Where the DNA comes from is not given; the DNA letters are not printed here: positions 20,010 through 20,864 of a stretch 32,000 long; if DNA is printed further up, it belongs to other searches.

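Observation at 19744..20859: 1-kb cassette (truncated VOC gene plus Cys-rich HNH gene) bracketed by 62-bp direct repeats that duplicate the PiT promoter and start codon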

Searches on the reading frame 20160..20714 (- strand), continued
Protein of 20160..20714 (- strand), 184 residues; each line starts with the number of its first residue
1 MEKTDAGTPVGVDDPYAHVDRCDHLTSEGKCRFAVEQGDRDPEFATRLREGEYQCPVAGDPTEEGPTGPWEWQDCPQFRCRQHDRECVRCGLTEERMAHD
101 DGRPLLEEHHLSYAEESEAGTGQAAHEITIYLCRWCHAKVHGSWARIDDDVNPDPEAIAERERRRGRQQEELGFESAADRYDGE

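Call 60: search_solved_structures(query=window:20163-20714:-, max_evalue=10, show_alignments=2)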
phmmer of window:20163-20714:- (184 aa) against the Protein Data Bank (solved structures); distinct sequences matched with E-value up to 10: 6.
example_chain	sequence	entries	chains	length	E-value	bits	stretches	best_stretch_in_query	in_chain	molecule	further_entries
2epb_A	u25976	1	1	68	0.062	16.3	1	112-154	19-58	Chromodomain-helicase-DNA-binding protein 6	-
9d2s_A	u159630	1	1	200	0.17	14.8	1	23-56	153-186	L-threonine dehydratase biosynthetic IlvA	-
9d2r_A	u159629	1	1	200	0.17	14.8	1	23-56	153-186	L-threonine dehydratase biosynthetic IlvA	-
1tdj_A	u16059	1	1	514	0.3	14.1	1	23-56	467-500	BIOSYNTHETIC THREONINE DEAMINASE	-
9d2q_A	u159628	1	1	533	0.31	14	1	23-56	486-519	L-threonine dehydratase biosynthetic IlvA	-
6ghc_A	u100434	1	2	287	1.7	11.6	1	82-143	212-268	5-methylcytosine-specific restriction enzyme A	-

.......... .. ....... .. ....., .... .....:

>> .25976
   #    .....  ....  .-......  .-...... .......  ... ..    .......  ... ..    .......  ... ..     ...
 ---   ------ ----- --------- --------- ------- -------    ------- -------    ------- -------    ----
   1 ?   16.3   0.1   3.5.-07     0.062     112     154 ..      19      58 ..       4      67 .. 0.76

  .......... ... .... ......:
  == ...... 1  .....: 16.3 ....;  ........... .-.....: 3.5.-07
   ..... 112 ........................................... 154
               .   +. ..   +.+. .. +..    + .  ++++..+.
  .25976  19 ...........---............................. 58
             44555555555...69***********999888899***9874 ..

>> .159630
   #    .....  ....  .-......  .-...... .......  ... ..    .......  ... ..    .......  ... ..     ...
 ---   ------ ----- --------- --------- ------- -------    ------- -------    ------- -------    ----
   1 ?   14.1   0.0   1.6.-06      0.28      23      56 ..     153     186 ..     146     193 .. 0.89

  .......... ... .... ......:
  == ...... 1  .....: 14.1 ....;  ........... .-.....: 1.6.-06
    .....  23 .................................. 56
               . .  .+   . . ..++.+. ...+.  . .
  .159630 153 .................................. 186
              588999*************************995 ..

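Call 68: predict_structure(alignment_id=A6)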
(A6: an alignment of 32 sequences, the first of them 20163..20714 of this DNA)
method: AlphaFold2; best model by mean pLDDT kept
length: 184 residues; sequences in the alignment: 32
mean_pLDDT: 47.5   pTM: 0.28
mean pLDDT of the five models: 47.5, 47.1, 45.6, 43.8, 41.4
residues with pLDDT >= 90: 0; 70-90: 4; 50-70: 72; < 50: 108
segments of 3 or more residues with pLDDT < 50: 1-25, 38-40, 56-59, 64-83, 94-106, 110-128, 142-153, 175-184
pLDDT, mean of each block of 10 residues (from residue 1): 33 33 48 52 57 51 47 43 51 44 47 38 43 57 40 56 66 50 46
secondary structure, 60 per line:
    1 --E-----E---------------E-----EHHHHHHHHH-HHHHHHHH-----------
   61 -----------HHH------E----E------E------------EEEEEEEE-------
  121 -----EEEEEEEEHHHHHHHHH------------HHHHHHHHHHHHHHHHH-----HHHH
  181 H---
elements in order: H32-40 H42-49 E106-113 E126-133 H134-142 H155-171 H177-181
